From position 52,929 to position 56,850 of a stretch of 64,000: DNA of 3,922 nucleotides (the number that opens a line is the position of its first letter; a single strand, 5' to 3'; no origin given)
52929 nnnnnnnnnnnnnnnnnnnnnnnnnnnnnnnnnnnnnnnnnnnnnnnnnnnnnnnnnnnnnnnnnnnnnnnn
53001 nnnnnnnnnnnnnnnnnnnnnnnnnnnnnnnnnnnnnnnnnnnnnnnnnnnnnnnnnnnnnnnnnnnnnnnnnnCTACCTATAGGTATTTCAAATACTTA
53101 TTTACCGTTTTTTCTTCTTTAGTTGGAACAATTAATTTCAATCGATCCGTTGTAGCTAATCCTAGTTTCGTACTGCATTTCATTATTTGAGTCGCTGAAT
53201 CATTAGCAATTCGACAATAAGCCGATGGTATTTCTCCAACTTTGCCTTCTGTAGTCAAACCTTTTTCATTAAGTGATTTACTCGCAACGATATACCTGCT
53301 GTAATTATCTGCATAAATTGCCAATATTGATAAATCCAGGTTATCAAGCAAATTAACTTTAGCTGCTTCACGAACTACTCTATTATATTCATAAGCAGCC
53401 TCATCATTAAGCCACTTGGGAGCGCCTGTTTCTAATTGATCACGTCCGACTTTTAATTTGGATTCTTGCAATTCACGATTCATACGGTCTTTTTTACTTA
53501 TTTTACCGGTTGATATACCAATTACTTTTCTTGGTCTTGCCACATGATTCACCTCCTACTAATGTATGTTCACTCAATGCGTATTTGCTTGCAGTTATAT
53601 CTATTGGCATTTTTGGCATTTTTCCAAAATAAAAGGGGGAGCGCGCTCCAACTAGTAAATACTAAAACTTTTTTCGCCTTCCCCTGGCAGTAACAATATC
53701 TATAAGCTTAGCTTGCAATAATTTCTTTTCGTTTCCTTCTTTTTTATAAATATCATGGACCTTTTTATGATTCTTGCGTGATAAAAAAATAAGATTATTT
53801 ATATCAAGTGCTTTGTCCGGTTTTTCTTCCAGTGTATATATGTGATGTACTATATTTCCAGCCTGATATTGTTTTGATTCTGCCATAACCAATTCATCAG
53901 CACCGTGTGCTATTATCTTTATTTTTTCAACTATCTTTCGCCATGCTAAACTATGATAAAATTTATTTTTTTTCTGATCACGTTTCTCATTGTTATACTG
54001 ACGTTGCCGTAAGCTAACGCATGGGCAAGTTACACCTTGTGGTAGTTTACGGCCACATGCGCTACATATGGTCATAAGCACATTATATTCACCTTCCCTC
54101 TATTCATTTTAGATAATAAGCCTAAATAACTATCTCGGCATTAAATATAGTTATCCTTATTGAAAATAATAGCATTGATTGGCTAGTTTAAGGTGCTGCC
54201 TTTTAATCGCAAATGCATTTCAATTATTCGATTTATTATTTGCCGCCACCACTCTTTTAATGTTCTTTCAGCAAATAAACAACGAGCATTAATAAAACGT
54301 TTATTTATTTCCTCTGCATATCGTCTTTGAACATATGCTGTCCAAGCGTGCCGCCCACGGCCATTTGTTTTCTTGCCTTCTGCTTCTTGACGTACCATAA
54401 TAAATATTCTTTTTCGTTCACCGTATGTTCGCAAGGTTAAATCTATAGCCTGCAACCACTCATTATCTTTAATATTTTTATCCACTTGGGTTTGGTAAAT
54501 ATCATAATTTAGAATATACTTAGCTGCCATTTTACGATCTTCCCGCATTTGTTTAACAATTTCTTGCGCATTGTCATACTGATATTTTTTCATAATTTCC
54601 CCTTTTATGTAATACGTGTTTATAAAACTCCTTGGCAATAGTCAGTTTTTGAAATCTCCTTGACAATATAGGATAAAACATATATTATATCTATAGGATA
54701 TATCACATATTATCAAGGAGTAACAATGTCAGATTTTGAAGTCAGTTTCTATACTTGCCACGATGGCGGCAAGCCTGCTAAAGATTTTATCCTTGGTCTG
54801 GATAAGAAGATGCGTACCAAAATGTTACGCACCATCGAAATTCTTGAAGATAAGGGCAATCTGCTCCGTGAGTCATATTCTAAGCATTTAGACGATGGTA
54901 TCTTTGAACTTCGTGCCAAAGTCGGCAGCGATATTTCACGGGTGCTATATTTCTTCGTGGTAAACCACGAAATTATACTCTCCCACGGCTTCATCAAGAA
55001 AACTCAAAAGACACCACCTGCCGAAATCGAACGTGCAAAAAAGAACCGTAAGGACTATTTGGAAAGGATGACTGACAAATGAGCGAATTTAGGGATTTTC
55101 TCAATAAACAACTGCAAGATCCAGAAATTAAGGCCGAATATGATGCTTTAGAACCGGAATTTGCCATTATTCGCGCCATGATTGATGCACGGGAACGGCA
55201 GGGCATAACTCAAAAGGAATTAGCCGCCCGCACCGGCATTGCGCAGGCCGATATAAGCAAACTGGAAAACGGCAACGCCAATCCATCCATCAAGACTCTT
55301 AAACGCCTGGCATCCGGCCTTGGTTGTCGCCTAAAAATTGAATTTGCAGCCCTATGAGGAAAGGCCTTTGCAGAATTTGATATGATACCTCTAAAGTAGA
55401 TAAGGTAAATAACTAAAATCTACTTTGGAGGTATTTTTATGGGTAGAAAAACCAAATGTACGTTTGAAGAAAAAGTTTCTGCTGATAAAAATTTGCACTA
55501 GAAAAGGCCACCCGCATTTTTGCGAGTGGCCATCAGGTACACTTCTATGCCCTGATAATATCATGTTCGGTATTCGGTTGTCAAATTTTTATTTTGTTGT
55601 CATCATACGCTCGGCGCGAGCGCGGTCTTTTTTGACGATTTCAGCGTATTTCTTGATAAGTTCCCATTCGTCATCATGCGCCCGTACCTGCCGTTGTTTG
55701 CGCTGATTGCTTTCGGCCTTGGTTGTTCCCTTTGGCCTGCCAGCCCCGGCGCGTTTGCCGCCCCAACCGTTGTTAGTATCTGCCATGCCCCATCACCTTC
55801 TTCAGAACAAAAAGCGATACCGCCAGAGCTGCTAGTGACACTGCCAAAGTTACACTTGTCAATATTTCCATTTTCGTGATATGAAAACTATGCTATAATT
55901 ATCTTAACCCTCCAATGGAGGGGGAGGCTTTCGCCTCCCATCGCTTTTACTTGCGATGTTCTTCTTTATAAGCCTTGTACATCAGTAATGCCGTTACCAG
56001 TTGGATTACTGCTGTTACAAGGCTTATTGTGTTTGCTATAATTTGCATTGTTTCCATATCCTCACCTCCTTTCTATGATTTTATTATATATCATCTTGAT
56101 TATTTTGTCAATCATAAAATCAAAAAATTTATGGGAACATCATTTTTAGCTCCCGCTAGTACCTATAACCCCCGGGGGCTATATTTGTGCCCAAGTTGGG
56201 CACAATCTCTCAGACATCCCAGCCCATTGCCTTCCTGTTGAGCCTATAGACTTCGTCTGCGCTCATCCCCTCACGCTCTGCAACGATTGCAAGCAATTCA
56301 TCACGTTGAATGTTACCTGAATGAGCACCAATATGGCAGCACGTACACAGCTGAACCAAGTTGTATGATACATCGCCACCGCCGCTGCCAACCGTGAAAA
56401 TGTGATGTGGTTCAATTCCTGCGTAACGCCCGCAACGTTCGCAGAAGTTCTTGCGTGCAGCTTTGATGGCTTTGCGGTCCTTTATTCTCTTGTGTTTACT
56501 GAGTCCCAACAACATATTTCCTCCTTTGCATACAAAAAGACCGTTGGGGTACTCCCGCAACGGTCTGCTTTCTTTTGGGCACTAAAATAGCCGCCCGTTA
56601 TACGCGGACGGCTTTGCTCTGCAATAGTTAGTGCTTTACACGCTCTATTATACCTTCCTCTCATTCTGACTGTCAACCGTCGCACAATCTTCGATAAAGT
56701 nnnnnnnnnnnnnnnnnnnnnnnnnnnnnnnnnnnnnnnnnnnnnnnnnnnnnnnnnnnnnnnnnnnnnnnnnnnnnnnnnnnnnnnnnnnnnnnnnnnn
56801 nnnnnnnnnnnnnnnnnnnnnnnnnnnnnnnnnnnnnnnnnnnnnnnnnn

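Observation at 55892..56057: Candidate type I toxin-antitoxin: Fst-like peptide with convergent hairpin-rich antisense RNA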

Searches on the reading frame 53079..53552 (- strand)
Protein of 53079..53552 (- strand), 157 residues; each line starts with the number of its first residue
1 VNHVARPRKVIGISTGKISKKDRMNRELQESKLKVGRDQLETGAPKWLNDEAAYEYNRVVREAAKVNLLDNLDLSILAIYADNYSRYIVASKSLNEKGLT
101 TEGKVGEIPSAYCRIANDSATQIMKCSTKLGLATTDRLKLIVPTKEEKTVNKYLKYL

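Call 10: search_protein_families(library=phrogs, proteins=[window:53079-53552:-], max_evalue=0.1)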
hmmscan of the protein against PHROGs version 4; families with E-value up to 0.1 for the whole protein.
window:53079-53552:- (157 aa): 3 families
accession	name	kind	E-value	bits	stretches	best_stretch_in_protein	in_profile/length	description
phrog_83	-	head and packaging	1.3e-32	114.2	1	4-155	42-197/246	terminase small subunit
phrog_9452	-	head and packaging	0.00015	22.3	1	56-149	107-201/211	terminase small subunit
phrog_19458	-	DNA, RNA and nucleotide metabolism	0.033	14.7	1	9-155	123-268/306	primase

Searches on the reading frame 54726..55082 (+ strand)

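Call 3: search_protein_families(library=pfam, proteins=[window:54726-55082:+], max_evalue=1)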
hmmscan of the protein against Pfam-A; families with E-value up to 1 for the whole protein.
window:54726-55082:+ (118 aa): 1 family
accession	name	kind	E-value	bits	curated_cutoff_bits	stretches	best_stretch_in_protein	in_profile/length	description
PF05973.20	Gp49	-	3.3e-24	85.2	23.9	1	20-109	1-90/90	Phage derived protein Gp49-like (DUF891)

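Call 35: search_protein_families(library=padloc, proteins=[window:54726-55082:+], max_evalue=0.1)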
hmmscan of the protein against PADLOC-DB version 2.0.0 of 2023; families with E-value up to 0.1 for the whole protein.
window:54726-55082:+ (118 aa): 1 family
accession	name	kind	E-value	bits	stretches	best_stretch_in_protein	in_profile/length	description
PDLC03886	NsnC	-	1.8e-13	48.5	1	47-111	225-289/293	-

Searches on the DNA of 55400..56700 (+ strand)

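Call 8: search_dna_similar(query=window:55400-56700:+, collection=phages, mode=distant)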
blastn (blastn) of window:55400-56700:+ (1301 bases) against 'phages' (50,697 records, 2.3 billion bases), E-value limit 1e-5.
No match.

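Call 34: search_rna_families(source=window, start=55480, end=56220, threshold=evalue, max_evalue=10)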
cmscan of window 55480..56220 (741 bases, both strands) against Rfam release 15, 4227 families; matches with E-value up to 10: 14.
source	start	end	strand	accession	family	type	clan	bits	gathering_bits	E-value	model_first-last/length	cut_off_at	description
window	55914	56065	+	RF01479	rli48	Gene; sRNA;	-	22.5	100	0.17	16-144/149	no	Listeria sRNA rli48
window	55961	56034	+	RF03299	mir-1000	Gene; miRNA;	-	22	50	0.028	1-72/72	no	mir-1000 microRNA precursor family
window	56062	56180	+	RF01802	HSUR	Gene; snRNA;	-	21.3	50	7.6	1-123/123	no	Herpesvirus saimiri U RNA1/RNA2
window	55731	55936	-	RF01967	RMST_6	Gene; lncRNA;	-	20.5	90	1.6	1-203/203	no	Rhabdomyosarcoma 2 associated transcript conserved region 6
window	55502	55575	-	RF00078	MicA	Gene; sRNA;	-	18.7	41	3.3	1-75/75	no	MicA sRNA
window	55490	55543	-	RF03384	mir-7180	Gene; miRNA;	-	18.6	78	0.44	1-58/58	no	mir-7180 microRNA precursor family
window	55570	55679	-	RF00300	snoZ221_snoR21b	Gene; snRNA; snoRNA; CD-box;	-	17.1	44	1.1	1-91/91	no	Small nucleolar RNA Z221/R21b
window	56088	56187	+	RF00514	His_leader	Cis-reg; leader;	-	17.1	49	3.4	1-126/126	no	Histidine operon leader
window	55888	56083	+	RF01819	RsaD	Gene; sRNA;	-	15.8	50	3.7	1-189/189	no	RNA Staph. aureus D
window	55501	55602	-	RF02376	antisense_SR1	Gene; sRNA;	-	15.4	45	1.7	1-210/210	no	SR1 sRNA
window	55624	55681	-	RF01120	sR33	Gene; snRNA; snoRNA; CD-box;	-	15.3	37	1.7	1-55/55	no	Small nucleolar RNA sR33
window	55967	56024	-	RF03299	mir-1000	Gene; miRNA;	-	14.3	50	6.5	12-65/72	no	mir-1000 microRNA precursor family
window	55500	55541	-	RF01388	isrD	Gene; sRNA;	-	13.9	37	7.8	1-51/51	no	isrD Hfq binding RNA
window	56092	56220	+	RF00064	HgcG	Gene; snRNA; snoRNA; HACA-box;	-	11.3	77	1.1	1-187/276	3'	HgcG RNA (Pab40)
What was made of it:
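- On Known antitoxin or other RNA families (Rfam 15): Only sub-threshold chance hits appear in 55480-56220 (call 34).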
